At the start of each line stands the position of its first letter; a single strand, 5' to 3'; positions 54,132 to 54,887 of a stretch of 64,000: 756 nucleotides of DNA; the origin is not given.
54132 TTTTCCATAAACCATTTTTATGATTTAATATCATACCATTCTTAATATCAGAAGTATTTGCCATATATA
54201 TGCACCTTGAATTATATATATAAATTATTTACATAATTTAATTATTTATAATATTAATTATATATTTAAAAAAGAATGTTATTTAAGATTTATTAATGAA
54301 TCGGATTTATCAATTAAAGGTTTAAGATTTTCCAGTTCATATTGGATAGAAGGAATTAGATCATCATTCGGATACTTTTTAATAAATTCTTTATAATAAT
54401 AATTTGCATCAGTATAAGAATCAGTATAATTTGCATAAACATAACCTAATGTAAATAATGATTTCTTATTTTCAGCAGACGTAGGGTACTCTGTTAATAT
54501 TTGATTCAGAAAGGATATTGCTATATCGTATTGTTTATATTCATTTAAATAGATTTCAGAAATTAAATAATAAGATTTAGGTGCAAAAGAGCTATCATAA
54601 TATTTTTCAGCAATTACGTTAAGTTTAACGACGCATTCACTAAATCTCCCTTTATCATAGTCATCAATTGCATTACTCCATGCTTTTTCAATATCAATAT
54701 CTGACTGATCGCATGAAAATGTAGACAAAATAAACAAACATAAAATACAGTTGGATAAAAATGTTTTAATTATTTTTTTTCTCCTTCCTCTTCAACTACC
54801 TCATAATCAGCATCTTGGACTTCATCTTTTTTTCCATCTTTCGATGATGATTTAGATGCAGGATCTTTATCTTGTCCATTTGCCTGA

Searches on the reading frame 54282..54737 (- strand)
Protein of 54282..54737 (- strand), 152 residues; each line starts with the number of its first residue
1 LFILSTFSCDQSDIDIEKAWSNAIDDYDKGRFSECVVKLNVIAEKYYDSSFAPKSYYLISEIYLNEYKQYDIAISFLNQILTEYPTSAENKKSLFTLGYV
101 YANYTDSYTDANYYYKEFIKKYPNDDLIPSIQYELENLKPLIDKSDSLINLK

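Call 13: search_protein_families(library=pfam, proteins=[window:54282-54737:-], max_evalue=0.01)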
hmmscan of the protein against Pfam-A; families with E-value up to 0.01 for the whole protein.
window:54282-54737:- (152 aa): 3 families
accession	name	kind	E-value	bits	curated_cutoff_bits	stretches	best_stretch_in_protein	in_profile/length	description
PF13174.12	TPR_6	-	1e-08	35.7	26.3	1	93-124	2-32/33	Tetratricopeptide repeat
PF13525.12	YfiO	-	1e-05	25.9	25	1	68-125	19-75/203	Outer membrane lipoprotein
PF13428.12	TPR_14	-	0.0099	16.9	23.5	0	64-89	11-36/44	Tetratricopeptide repeat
